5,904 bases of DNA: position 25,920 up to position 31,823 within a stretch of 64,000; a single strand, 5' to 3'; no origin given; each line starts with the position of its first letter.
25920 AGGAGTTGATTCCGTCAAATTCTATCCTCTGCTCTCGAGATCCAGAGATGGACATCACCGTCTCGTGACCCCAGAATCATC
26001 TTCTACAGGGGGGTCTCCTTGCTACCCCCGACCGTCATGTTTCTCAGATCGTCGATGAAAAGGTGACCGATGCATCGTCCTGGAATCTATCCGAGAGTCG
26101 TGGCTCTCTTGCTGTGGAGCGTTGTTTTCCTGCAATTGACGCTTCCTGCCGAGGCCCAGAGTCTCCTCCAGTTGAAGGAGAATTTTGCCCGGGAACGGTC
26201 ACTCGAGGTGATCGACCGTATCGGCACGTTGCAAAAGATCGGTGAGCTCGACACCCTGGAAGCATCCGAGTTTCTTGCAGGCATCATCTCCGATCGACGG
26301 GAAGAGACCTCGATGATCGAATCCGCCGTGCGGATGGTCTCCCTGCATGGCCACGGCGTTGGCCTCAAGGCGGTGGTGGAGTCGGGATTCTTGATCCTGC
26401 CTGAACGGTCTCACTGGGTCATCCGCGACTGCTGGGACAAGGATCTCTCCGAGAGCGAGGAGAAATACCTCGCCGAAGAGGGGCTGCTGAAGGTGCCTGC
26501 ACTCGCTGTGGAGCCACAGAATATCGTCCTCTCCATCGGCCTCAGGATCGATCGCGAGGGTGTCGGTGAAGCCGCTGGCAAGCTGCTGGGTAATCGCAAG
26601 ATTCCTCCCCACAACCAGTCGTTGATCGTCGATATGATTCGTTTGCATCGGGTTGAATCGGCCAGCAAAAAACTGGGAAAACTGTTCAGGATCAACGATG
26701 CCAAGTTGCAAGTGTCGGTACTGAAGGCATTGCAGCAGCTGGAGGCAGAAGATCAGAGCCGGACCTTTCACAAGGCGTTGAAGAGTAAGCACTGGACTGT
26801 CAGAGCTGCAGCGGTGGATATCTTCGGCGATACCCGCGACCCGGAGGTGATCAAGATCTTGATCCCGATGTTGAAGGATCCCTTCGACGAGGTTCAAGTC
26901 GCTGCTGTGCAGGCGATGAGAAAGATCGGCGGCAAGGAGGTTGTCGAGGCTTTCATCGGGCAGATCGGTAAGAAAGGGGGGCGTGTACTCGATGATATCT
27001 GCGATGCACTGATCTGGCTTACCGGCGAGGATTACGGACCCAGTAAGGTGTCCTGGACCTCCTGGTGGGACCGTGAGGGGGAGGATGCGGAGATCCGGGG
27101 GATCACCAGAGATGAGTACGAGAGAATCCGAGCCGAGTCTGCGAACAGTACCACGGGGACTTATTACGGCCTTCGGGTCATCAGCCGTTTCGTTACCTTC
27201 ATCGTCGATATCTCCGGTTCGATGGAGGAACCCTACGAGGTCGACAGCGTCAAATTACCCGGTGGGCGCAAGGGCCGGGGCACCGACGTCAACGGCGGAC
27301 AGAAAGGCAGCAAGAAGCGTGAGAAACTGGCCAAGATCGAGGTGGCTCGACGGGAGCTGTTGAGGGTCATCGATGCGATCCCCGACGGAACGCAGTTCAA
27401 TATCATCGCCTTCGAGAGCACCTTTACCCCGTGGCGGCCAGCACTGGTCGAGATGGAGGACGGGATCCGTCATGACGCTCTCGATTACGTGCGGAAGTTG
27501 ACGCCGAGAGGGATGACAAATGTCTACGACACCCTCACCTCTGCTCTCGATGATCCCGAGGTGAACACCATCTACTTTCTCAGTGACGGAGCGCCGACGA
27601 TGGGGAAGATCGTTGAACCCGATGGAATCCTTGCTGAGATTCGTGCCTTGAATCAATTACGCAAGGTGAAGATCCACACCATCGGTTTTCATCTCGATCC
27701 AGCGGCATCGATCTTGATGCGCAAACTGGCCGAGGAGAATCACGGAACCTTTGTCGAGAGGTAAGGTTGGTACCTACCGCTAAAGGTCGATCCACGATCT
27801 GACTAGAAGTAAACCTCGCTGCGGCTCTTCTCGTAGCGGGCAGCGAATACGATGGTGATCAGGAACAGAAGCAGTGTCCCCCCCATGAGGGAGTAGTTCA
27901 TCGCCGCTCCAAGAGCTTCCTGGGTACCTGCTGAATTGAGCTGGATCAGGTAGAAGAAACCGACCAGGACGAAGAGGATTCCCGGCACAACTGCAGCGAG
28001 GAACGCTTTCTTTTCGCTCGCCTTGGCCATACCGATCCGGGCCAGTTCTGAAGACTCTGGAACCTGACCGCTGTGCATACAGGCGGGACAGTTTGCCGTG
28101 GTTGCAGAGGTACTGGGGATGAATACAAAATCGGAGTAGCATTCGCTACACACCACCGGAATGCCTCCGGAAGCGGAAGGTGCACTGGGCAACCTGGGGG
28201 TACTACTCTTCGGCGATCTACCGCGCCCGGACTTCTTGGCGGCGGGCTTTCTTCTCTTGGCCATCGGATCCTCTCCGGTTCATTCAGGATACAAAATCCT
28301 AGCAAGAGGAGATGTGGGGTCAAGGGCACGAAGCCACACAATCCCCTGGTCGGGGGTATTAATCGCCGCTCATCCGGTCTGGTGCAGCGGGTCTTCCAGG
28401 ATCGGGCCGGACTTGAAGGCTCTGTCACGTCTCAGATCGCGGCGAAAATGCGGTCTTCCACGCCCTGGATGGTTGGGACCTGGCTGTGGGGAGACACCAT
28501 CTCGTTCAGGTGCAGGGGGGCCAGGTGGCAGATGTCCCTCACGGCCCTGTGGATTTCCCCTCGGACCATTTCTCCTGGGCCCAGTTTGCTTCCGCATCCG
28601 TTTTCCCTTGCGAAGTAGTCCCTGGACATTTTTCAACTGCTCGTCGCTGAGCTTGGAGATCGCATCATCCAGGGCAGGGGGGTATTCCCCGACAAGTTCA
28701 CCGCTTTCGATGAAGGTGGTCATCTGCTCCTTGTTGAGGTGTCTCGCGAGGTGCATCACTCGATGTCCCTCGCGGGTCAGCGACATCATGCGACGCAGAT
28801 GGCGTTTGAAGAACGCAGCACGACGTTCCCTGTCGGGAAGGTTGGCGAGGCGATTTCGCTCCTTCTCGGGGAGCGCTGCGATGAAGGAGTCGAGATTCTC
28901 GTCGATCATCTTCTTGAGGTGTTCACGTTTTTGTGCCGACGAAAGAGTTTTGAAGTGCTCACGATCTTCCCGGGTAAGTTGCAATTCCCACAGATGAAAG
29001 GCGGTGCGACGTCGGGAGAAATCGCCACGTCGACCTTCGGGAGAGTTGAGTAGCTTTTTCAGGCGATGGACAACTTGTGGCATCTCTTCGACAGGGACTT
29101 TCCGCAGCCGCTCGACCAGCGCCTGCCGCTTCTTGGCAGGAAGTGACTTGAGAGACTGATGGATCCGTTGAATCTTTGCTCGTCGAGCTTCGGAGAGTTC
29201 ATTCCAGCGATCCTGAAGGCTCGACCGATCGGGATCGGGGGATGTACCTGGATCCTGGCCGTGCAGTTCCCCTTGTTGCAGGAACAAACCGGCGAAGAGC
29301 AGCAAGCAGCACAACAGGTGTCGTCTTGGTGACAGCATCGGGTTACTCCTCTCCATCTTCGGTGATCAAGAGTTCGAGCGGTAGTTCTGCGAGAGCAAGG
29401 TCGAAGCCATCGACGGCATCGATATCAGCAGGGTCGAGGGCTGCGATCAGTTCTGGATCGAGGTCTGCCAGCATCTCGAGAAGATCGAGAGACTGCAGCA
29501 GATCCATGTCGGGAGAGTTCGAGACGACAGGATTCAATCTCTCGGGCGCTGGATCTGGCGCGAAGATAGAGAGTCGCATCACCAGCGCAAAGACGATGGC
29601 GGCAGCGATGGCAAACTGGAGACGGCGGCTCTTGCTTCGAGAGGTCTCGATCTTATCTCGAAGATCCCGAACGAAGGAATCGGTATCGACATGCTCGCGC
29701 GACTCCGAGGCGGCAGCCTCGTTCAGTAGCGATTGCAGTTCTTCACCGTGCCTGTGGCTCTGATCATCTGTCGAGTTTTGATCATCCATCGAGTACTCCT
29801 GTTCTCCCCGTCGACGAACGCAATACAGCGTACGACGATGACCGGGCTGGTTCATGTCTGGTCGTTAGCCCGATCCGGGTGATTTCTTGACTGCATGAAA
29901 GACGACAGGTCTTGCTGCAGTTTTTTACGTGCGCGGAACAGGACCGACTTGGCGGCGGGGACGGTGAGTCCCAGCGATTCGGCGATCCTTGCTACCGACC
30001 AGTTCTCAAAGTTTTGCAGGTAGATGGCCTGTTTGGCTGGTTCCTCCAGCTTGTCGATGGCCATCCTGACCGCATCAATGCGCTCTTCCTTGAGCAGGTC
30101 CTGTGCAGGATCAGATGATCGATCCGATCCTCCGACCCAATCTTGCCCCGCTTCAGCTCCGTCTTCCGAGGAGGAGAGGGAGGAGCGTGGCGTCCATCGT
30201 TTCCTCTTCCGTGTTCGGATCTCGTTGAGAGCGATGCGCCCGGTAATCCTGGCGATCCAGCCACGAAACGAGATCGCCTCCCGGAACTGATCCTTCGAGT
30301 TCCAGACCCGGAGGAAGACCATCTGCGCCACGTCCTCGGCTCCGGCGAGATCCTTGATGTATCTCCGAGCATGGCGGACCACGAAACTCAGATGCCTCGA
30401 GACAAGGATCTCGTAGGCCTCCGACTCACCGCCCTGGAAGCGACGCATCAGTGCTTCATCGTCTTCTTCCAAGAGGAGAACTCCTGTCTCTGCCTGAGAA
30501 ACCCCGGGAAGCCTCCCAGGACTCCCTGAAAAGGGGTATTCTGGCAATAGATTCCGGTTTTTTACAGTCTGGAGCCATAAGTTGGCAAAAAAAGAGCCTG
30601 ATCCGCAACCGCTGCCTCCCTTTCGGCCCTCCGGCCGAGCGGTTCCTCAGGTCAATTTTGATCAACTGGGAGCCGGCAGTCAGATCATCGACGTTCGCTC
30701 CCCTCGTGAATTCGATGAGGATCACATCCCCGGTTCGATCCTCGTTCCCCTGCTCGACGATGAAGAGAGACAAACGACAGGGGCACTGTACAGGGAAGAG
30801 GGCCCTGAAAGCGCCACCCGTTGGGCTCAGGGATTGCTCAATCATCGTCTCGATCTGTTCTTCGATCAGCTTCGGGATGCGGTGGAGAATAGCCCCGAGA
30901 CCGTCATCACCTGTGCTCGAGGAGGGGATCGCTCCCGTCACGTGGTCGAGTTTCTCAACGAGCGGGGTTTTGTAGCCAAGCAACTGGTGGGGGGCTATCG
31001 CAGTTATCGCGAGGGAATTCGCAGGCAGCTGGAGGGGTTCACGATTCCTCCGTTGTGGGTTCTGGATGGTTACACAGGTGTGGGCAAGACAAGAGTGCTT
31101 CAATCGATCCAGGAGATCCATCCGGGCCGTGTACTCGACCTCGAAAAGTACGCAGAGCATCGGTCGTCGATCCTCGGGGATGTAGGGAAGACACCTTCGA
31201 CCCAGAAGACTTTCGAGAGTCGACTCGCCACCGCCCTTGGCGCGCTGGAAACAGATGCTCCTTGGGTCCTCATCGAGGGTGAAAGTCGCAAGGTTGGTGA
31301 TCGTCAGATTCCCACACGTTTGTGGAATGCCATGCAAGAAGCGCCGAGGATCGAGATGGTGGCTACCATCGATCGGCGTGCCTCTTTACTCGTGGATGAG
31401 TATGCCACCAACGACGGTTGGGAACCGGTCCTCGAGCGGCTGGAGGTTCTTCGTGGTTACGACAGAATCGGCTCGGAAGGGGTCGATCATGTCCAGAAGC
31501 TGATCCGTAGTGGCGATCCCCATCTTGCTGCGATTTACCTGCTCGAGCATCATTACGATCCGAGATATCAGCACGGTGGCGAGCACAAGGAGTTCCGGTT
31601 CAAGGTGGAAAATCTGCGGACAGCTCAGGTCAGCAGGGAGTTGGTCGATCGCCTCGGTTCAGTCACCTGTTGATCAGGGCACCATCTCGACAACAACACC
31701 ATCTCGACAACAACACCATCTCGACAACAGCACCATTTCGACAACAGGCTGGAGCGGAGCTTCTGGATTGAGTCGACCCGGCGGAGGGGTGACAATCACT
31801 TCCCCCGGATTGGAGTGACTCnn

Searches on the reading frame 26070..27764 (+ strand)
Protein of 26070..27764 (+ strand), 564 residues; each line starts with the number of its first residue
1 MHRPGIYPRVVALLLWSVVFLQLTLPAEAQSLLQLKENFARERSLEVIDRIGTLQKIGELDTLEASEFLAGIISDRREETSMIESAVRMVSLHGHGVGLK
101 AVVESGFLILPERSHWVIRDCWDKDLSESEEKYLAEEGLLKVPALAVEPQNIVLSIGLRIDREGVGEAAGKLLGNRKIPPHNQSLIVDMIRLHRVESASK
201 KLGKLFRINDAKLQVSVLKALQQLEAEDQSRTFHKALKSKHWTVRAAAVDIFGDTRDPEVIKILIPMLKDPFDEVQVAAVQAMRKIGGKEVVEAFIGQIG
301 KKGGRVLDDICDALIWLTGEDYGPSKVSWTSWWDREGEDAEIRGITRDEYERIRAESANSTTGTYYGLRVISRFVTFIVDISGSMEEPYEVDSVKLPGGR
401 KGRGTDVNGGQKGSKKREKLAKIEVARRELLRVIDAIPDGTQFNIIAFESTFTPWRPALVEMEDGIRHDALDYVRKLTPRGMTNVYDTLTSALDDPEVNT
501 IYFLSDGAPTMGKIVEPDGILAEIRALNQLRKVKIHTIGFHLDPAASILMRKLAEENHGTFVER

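Call 6: search_protein_families(library=pfam, proteins=[window:26070-27764:+], max_evalue=0.001)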
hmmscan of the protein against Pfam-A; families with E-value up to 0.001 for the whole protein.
window:26070-27764:+ (564 aa): 5 families
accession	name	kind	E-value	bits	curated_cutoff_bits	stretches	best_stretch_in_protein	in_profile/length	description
PF13646.12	HEAT_2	-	3e-13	50.3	27.7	1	207-284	10-88/88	HEAT repeats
PF13768.12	VWA_3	-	5.3e-09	36.7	27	1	429-560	23-152/155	von Willebrand factor type A domain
PF02985.28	HEAT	-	7.5e-06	26.2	23.5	0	261-286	2-27/31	HEAT repeat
PF03130.22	HEAT_PBS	-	2.1e-05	25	20.9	0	244-270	1-27/27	PBS lyase HEAT-like repeat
PF00092.34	VWA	-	0.00025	21.7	23.8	0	425-559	19-157/174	von Willebrand factor type A domain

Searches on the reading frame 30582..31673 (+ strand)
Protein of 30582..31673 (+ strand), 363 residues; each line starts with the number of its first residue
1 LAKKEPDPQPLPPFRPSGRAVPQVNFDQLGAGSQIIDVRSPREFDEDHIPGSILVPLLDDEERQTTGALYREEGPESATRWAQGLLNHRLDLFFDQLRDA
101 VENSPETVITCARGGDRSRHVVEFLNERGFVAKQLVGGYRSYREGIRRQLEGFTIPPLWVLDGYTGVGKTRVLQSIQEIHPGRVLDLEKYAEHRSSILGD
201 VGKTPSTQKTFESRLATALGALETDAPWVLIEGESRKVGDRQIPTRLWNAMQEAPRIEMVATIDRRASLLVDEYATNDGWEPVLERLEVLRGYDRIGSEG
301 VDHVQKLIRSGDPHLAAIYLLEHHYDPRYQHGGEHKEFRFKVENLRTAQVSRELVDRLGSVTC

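Call 84: search_protein_families(library=pfam, proteins=[window:30582-31673:+], max_evalue=0.0001)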
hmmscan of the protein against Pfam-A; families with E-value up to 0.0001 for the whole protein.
window:30582-31673:+ (363 aa): 1 family
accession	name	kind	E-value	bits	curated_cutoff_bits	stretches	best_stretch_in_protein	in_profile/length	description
PF00581.25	Rhodanese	-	7.2e-09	36.5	22.2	1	31-142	11-99/102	Rhodanese-like domain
